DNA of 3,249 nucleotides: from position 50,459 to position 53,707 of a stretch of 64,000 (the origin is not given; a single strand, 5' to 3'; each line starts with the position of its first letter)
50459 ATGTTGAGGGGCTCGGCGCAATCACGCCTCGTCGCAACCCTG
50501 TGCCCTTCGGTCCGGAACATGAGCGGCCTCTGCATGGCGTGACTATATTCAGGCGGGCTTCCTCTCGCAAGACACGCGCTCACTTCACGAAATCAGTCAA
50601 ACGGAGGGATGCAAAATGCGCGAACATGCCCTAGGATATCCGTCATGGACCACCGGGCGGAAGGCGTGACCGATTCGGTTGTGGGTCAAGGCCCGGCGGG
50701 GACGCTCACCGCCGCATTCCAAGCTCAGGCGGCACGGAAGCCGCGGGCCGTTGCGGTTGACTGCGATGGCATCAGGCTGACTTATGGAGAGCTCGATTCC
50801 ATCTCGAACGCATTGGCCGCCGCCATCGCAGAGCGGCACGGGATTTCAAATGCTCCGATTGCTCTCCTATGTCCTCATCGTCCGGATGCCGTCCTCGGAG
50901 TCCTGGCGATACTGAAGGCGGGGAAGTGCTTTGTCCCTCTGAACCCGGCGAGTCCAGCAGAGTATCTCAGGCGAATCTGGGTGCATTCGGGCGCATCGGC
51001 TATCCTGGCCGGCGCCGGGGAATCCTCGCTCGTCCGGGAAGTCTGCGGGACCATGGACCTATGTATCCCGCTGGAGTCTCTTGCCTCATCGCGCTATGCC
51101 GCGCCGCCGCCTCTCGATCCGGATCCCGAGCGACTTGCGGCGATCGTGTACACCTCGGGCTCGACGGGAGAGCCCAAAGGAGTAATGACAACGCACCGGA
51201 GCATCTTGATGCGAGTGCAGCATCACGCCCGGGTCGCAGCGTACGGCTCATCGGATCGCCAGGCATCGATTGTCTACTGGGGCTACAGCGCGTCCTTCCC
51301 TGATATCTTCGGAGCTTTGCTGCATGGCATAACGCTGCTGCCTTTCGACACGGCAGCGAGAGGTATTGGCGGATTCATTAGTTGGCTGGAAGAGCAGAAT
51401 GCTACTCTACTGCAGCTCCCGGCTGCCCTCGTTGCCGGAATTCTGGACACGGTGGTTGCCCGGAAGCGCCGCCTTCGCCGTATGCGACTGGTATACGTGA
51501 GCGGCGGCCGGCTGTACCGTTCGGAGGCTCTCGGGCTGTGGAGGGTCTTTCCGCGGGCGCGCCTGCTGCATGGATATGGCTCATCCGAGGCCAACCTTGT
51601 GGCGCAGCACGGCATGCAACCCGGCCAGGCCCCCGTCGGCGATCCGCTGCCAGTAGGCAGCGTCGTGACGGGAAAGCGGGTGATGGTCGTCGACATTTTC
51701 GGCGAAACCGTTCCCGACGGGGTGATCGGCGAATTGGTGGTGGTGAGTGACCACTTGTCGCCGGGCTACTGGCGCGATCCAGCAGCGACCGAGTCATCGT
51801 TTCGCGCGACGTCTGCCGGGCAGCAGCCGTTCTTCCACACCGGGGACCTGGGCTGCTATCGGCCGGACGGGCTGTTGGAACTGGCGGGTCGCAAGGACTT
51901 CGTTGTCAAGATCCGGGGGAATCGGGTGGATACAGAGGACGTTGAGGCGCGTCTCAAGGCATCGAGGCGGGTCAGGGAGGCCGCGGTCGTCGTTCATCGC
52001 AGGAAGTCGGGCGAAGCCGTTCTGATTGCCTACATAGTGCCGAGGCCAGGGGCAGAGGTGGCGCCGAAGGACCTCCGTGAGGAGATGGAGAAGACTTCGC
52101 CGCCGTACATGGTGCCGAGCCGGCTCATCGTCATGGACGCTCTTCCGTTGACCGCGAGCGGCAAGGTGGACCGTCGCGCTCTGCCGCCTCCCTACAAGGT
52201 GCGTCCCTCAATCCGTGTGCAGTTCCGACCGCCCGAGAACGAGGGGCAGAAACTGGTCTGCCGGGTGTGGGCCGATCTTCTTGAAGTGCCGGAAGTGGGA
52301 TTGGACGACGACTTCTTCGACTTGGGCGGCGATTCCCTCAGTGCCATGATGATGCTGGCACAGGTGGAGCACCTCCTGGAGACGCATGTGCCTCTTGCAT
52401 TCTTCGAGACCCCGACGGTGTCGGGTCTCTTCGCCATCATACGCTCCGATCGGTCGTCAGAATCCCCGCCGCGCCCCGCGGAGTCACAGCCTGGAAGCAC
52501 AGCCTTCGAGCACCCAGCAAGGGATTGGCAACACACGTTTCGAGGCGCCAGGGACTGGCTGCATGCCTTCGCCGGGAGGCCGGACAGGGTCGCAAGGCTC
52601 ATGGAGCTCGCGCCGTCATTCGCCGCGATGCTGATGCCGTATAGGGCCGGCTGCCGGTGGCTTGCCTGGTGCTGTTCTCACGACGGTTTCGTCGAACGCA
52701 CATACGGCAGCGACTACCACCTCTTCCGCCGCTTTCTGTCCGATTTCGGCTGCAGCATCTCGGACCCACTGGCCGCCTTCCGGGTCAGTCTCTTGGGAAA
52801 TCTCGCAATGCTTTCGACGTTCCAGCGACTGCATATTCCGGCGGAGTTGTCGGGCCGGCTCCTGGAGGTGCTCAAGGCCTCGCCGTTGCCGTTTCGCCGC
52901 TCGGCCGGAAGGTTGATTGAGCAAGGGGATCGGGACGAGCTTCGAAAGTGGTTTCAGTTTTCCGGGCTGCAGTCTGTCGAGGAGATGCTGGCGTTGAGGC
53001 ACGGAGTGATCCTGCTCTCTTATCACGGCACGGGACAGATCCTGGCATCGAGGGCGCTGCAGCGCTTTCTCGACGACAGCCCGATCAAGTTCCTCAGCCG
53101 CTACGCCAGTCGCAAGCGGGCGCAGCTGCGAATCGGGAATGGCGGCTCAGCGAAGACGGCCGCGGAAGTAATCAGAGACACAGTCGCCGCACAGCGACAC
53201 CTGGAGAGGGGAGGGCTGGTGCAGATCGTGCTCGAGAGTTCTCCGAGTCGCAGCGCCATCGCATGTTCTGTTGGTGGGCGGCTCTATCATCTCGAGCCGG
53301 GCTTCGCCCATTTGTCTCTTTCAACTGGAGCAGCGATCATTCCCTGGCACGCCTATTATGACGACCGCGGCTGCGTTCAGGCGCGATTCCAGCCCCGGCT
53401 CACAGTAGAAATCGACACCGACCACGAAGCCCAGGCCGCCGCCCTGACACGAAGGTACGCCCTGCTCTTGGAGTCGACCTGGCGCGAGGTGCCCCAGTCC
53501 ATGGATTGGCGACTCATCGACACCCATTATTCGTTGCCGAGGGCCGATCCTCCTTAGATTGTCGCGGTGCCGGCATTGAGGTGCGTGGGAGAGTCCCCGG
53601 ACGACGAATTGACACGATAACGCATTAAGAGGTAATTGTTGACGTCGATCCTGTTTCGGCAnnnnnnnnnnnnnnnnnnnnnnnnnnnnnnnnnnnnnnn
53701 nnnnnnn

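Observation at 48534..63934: Condensation-domain-free NRPS-like cluster with LpxL-type acyltransferase, YhhN lipid hydrolase-like protein and B12-radical SAM: candidate undescribed aminolipid or lipo-amino-acid pathway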

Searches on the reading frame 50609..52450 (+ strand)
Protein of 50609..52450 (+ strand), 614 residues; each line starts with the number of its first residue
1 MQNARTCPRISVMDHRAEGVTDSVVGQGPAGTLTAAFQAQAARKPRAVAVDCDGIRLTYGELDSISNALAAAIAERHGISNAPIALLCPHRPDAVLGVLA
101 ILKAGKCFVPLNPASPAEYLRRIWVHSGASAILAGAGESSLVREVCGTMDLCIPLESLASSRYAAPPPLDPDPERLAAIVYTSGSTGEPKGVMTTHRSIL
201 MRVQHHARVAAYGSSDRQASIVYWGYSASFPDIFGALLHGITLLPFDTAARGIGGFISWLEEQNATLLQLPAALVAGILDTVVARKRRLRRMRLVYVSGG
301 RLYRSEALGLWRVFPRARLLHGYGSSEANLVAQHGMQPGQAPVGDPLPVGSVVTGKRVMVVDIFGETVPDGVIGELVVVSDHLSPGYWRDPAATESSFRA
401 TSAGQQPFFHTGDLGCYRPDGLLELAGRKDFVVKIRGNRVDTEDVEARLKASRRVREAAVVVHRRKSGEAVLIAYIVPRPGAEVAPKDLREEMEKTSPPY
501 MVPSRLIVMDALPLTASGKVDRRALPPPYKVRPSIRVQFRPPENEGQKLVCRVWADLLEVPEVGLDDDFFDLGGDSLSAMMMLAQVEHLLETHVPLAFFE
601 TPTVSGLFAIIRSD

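Call 61: search_solved_structures(query=window:50609-52450:+, max_evalue=1e-20)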
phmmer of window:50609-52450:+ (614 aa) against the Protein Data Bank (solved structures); distinct sequences matched with E-value up to 1e-20: 99 (the best 60 are shown).
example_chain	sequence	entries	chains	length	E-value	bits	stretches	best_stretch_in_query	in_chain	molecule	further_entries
9be3_A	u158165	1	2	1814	4e-138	465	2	36-611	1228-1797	Linear gramicidin synthase subunit A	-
6mfz_A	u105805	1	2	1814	4e-138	465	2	36-611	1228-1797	Linear gramicidin synthase subunit A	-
9meh_A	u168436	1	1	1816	4e-138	465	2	36-611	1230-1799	Linear gramicidin synthase subunit A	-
9be4_A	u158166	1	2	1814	1.6e-137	463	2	36-611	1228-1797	Linear gramicidin synthase subunit A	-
6mfy_A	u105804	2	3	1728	1.4e-125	423.6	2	32-604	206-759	Linear gramicidin synthase subunit A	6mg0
8xjz_C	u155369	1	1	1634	1.8e-84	287.8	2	26-597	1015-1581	Peptide synthetase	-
9bfd_B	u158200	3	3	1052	1.7e-79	271.3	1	26-611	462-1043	Tyrocidine synthase 2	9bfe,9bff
2vsq_A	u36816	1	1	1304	1.2e-73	252.1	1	33-612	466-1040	SURFACTIN SYNTHETASE SUBUNIT 3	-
9lcq_A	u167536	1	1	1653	2.2e-73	251.2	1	35-612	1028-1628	PvdL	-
9lcp_A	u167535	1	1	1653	2.2e-73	251.2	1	35-612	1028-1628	PvdL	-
9lco_A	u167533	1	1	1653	8.9e-73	249.2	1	35-612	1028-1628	PvdL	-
9bfd_A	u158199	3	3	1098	4.7e-71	243.5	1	12-588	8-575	Tyrocidine synthase 1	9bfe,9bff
6n8e_A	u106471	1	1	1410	7.8e-70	239.5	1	30-606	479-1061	holo-ObiF1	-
7ly7_A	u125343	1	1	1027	3.5e-69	237.3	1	14-586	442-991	BmdB, Bacillamide NRPS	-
7ly4_E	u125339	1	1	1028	3.5e-69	237.3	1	14-586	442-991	BmdB, bacillamide NRPS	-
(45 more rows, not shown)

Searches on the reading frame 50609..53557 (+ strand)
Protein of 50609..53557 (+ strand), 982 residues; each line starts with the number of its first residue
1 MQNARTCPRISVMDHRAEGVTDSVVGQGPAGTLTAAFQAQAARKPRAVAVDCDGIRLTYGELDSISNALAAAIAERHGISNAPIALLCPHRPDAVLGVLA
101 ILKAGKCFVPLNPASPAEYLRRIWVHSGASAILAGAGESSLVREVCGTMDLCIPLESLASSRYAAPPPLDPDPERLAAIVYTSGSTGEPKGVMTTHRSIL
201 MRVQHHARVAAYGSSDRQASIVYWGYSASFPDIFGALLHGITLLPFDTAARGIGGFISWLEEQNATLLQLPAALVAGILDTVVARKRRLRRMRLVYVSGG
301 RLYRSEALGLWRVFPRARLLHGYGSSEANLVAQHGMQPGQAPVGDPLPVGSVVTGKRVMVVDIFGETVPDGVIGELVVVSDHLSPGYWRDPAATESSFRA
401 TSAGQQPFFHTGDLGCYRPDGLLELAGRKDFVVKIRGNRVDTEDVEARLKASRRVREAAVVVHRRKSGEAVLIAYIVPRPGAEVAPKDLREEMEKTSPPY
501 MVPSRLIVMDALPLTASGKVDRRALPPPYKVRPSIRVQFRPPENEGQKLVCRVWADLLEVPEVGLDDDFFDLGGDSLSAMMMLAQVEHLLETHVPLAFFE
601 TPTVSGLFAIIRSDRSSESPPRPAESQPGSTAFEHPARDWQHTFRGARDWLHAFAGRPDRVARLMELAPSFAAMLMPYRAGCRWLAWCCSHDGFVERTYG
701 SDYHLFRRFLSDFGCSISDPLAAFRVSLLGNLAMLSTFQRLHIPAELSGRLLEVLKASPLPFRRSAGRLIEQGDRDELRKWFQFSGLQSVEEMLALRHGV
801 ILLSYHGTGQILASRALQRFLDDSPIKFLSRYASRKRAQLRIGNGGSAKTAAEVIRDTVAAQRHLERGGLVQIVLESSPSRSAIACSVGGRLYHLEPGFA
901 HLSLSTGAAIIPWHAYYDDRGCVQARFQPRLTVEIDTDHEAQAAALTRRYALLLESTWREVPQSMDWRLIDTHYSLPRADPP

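Call 3: search_protein_families(library=pfam, proteins=[window:50609-53557:+], max_evalue=0.01)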
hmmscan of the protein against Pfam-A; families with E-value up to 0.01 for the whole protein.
window:50609-53557:+ (982 aa): 4 families
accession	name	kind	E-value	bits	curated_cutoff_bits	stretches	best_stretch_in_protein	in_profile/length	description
PF00501.34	AMP-binding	-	2.7e-61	207.9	29.9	1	37-388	1-384/384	AMP-binding enzyme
PF13193.12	AMP-binding_C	-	1.1e-13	52.3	24.5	1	445-519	2-76/76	AMP-binding enzyme C-terminal domain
PF00550.31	PP-binding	-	2.6e-13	50.5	20.8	1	549-607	2-63/67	Phosphopantetheine attachment site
PF03279.18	Lip_A_acyltrans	-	1.6e-06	28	22.3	1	774-949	97-274/295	Bacterial lipid A biosynthesis acyltransferase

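Call 4: search_protein_families(library=ncbifam, proteins=[window:50609-53557:+], max_evalue=0.01)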
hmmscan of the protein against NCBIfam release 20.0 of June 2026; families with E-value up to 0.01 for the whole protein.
window:50609-53557:+ (982 aa): 105 families (the best 25 are shown)
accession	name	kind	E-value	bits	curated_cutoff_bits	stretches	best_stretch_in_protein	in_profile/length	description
NF004282.0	PRK05691.1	subfamily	4.7e-83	278.4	4090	1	28-609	1128-1703/4334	non-ribosomal peptide synthase/polyketide synthase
TIGR01733.1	AA-adenyl-dom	subfamily_domain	7.5e-83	278.6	317.4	1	58-460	1-409/409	amino acid adenylation domain-containing protein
NF038078.1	NRPS_MxcG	equivalog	4.9e-76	256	2300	1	29-611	454-1041/1442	myxochelin non-ribosomal peptide synthetase MxcG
NF041803.1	NRPS_SolG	exception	1.3e-71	241.6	2200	1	36-607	566-1151/1163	solanimycin non-ribosomal peptide synthetase SolG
NF047350.1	aureusi_NRPS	equivalog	4.9e-68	229.3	2500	2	321-588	1709-1967/2373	aureusimine non-ribosomal peptide synthetase AusA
NF003417.0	PRK04813.1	subfamily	1.3e-62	211.9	476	1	36-525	8-499/505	D-alanine--poly(phosphoribitol) ligase subunit DltA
TIGR01734.1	D-ala-DACP-lig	equivalog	2e-62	211.4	559.85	1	36-525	5-498/504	D-alanine--poly(phosphoribitol) ligase subunit DltA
NF004837.0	PRK06187.1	subfamily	3.4e-59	200.5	476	1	32-529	9-522/531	long-chain-fatty-acid--CoA ligase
TIGR03098.1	ligase_PEP_1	hypoth_equivalog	6.8e-55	186.5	592.35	1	38-525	7-514/517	acyl-CoA ligase (AMP-forming), exosortase A system-associated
NF007605.2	PRK10252.1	equivalog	2.9e-52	177.4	2400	1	28-617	451-1047/1292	enterobactin non-ribosomal peptide synthetase EntF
NF004822.0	PRK06178.1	equivalog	1.7e-48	165.6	782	2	168-525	207-563/571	acyl-CoA synthetase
NF006182.0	PRK08316.1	subfamily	2.9e-48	164.6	663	1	32-528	12-516/523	fatty acyl-CoA synthetase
NF004808.0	PRK06155.1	equivalog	3.4e-42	144.4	722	1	32-525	22-518/542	ATP-dependent acyl-CoA ligase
NF005702.0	PRK07514.1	subfamily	4.2e-42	144.1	558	1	33-527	5-498/506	malonyl-CoA synthase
NF006181.0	PRK08314.1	subfamily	7.1e-42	143.4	705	2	162-525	192-550/563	long-chain-fatty-acid--CoA ligase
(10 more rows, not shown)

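Call 6: find_homologous_proteins(query=window:50609-53557:+, max_evalue=1e-10)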
Query window:50609-53557:+ (982 aa): 5394 proteins with E <= 1e-10 among 8000 candidates; the best 120 are listed.
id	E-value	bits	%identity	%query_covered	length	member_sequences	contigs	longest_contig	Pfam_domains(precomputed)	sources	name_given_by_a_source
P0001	0.0e+0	1496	70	100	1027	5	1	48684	PF00550.32,PF00501.35,PF13193.13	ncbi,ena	-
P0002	0.0e+0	1114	55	97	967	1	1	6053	PF00550.32,PF00501.35,PF13193.13,PF03279.19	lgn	-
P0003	1.1e-190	654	34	58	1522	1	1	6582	PF00550.32,PF00501.35,PF13193.13,PF00975.27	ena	-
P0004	4.8e-174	599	32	63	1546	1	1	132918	PF00550.32,PF00501.35,PF13193.13,PF00975.27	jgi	jgi:amino acid adenylation domain-containing protein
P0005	1.0e-173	598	33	60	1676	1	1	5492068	PF00668.26,PF00550.32,PF00501.35,PF13193.13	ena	-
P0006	4.9e-172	592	34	58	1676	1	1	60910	PF00668.26,PF00550.32,PF00501.35,PF13193.13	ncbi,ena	-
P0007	1.8e-171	591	34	61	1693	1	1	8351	PF00668.26,PF00550.32,PF00501.35,PF13193.13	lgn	-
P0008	3.8e-170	586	33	60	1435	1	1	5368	PF00668.26,PF00550.32,PF00501.35,PF13193.13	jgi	-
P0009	8.4e-168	578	34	58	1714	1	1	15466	PF00668.26,PF00550.32,PF00501.35,PF13193.13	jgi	jgi:amino acid adenylation domain-containing protein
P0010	2.0e-167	577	33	62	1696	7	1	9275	PF00668.26,PF00550.32,PF00501.35,PF13193.13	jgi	jgi:amino acid adenylation domain-containing protein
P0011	2.1e-166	574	33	59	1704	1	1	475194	PF00668.26,PF00550.32,PF00501.35,PF13193.13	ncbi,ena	-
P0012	6.9e-164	566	34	61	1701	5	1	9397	PF00668.26,PF00550.32,PF00501.35,PF13193.13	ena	-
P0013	4.4e-163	563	33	59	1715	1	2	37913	PF00668.26,PF00550.32,PF00501.35,PF13193.13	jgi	jgi:amino acid adenylation domain-containing protein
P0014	1.1e-162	561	33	59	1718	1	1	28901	PF00668.26,PF00550.32,PF00501.35,PF13193.13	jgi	jgi:amino acid adenylation domain-containing protein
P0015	1.6e-162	561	32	59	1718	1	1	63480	PF00668.26,PF00550.32,PF00501.35,PF13193.13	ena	-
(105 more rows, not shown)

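Call 8: find_encoding_contigs(protein=P0001, flank=10000, max_places=3)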
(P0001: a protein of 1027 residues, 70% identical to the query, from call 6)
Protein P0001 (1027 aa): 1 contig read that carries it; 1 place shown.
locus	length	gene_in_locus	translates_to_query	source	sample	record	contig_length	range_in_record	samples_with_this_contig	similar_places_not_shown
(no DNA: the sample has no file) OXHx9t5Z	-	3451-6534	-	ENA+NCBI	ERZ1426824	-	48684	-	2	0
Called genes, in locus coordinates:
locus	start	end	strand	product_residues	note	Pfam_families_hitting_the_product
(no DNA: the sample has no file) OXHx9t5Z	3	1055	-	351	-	?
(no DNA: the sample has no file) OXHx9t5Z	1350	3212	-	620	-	PF00664:ABC_membrane, PF00005:ABC_tran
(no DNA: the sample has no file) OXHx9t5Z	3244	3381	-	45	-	-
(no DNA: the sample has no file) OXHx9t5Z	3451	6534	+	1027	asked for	PF00501:AMP-binding, PF13193:AMP-binding_C, PF00550:PP-binding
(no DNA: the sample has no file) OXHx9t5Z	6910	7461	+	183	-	-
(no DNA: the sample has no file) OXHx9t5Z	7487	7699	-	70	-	-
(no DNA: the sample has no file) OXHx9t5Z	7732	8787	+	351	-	PF20245:DUF6600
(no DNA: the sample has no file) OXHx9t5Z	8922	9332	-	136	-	PF13211:DUF4019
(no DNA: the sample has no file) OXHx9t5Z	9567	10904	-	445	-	PF13482:RNase_H_2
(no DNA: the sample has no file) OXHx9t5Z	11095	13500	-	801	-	PF04851:ResIII (weak), PF00270:DEAD, PF00271:Helicase_C, PF22982:WHD_HRQ1, PF09369:MZB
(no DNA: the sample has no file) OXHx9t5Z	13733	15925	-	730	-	-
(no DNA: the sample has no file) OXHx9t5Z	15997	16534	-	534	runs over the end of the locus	PF01545:Cation_efflux, PF16916:ZT_dimer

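Call 9: find_encoding_contigs(protein=P0002, flank=10000, max_places=3)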
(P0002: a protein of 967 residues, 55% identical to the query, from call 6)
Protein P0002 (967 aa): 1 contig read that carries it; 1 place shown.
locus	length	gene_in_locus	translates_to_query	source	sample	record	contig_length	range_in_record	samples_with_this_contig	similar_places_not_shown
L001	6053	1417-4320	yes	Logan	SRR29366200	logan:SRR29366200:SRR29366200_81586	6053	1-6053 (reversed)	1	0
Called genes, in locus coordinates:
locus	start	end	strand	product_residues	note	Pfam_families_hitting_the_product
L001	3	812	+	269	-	?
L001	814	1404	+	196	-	PF00857:Isochorismatase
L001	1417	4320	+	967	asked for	PF00501:AMP-binding, PF13193:AMP-binding_C, PF00550:PP-binding, PF03279:Lip_A_acyltrans (faint)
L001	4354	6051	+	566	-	?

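Call 14: search_protein_families(library=pfam, proteins=[L001:4354-6051:+, L001:3-812:+, L001:814-1404:+], max_evalue=0.01)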
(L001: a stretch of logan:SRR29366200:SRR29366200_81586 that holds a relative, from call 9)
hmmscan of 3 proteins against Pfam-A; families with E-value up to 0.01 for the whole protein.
L001:4354-6051:+ (566 aa): 19 families
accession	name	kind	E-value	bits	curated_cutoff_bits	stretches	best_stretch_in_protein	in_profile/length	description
PF17755.6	UvrA_DNA-bind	-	1.9e-14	54.3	23.2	1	151-224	1-70/110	UvrA DNA-binding domain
PF00005.33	ABC_tran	-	2.5e-13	51.3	25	1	14-41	1-28/137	ABC transporter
PF13304.12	AAA_21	-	1.3e-08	35.7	27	1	354-414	235-296/304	AAA domain, putative AbiEii toxin, Type IV TA system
PF13555.12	AAA_29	-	1.8e-08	34.4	27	1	17-41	15-39/61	P-loop containing region of AAA domain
PF13191.12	AAA_16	-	8.7e-08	33.3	32.6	1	22-68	22-73/167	AAA ATPase domain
PF02463.25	SMC_N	-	4.5e-07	30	40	0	337-429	135-210/220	RecF/RecN/SMC N terminal domain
PF03193.22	RsgA_GTPase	-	3.6e-06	27.4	30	0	9-45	92-127/174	RsgA GTPase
PF20703.3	nSTAND1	-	3.6e-06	27.3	27.1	0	23-42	32-51/379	Novel STAND NTPase 1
PF13401.12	AAA_22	-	5.6e-05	23.9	27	0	24-51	5-32/130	AAA domain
PF13481.12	AAA_25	-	5.8e-05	23.2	27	0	501-532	31-61/195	AAA domain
PF13476.12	AAA_23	-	0.00018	22.6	27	0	483-520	2-36/201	AAA domain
PF13671.12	AAA_33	-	0.00025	21.8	27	0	507-526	3-22/143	AAA domain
PF01443.25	Viral_helicase1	-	0.00026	21.3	21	0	507-526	2-21/228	Viral superfamily 1 RNA helicase core domain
PF09848.15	SLFN-g3_helicase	-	0.00026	20.8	24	0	26-69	3-48/354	Schlafen group 3, DNA/RNA helicase domain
PF02492.25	cobW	-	0.00034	20.7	20.7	0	506-526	3-23/180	CobW/HypB/UreG, nucleotide-binding domain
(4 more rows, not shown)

L001:3-812:+ (269 aa): 1 family
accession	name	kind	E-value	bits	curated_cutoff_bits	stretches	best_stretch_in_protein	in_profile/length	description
PF00180.25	Iso_dh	-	4.9e-35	121.9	27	1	33-256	121-345/348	Isocitrate/isopropylmalate dehydrogenase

L001:814-1404:+ (196 aa): 1 family
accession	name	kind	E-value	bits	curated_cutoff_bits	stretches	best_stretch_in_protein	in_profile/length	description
PF00857.26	Isochorismatase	-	3.7e-41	141.5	27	1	4-185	2-172/175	Isochorismatase domain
